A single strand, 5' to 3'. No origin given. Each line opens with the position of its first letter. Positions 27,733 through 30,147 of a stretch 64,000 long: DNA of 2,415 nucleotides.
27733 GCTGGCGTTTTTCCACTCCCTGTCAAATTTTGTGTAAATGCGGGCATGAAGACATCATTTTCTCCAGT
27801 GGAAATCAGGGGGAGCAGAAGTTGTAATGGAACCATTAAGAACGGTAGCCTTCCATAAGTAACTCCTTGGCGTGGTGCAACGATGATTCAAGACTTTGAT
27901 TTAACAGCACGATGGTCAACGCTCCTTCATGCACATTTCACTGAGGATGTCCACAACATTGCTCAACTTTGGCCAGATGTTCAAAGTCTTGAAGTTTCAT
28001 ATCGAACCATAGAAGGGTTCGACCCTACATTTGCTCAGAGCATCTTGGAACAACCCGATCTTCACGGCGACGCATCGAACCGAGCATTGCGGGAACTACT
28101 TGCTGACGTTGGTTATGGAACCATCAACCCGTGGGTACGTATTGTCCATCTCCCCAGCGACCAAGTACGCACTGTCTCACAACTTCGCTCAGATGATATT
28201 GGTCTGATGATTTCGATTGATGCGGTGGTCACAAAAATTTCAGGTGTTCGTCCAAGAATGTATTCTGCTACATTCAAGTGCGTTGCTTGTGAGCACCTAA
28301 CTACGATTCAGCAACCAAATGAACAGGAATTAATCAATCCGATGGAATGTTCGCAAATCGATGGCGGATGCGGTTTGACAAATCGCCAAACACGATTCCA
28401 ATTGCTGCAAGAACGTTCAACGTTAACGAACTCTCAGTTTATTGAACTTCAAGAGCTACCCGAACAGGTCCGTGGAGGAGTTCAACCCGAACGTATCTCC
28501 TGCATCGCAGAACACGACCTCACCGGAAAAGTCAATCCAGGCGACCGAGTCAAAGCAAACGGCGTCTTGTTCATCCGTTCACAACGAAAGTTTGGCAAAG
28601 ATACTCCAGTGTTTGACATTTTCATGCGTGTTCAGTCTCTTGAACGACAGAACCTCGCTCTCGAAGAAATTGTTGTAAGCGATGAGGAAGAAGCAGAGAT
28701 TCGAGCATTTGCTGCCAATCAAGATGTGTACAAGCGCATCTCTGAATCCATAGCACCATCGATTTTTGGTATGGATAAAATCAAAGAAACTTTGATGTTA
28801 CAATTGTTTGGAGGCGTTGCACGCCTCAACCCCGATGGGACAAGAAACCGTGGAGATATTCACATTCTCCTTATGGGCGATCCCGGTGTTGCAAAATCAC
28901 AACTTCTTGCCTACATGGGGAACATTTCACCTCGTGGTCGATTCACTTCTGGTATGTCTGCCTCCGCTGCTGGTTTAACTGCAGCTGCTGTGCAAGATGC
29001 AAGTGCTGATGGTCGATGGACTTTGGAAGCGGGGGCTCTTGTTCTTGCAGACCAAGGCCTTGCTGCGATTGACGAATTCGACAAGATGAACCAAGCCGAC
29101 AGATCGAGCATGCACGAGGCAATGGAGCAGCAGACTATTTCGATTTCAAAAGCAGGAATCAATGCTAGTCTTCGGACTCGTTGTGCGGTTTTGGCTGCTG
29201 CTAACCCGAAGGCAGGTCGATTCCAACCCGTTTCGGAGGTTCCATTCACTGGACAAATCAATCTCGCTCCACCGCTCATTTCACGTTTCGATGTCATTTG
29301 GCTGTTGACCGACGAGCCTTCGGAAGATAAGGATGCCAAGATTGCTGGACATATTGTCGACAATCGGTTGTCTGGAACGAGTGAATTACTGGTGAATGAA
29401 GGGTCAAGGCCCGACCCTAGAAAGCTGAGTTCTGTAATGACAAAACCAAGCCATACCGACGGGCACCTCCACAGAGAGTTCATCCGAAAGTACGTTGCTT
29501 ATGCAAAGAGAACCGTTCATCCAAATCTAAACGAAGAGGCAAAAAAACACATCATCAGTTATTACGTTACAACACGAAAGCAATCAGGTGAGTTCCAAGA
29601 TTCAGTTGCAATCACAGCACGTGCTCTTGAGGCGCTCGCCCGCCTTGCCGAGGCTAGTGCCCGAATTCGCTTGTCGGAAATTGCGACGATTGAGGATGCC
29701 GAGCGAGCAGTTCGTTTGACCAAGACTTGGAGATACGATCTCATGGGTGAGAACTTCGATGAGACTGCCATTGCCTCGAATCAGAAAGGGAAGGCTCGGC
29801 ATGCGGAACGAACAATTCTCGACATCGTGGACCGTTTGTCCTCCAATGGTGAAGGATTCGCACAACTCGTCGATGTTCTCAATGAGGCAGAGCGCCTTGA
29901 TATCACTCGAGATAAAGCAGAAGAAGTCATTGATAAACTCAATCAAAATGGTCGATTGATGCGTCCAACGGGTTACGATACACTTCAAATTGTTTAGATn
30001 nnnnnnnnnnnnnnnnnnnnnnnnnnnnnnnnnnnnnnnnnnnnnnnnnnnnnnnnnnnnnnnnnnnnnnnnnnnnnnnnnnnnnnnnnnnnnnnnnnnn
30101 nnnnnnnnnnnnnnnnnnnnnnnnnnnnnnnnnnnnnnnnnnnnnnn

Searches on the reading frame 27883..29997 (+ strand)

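Call 17: search_protein_families(library=pfam, proteins=[window:27883-29997:+], max_evalue=0.01)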
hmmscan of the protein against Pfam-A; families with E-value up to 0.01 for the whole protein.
window:27883-29997:+ (704 aa): 7 families
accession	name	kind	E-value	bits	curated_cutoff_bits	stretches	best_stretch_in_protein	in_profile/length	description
PF00493.29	MCM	-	2.6e-89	298.6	23.3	1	270-494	2-223/224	MCM P-loop domain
PF17207.9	MCM_OB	-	2.4e-26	92.4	24.8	1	99-230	3-123/126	MCM OB domain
PF17855.7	MCM_lid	-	2.2e-25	89.4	27.4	1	532-615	1-85/87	MCM AAA-lid domain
PF01078.27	Mg_chelatase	-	1.7e-07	31.3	20.3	1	377-443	93-159/207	Magnesium chelatase, subunit ChlI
PF07726.17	AAA_3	-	5.4e-05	23.5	27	1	327-443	1-113/131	ATPase family associated with various cellular activities (AAA)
PF07728.20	AAA_5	-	0.00035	21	22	1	327-444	1-125/139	AAA domain (dynein-related subfamily)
PF14551.11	MCM_N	-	0.00085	20.1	24.9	1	32-76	32-76/95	MCM N-terminal domain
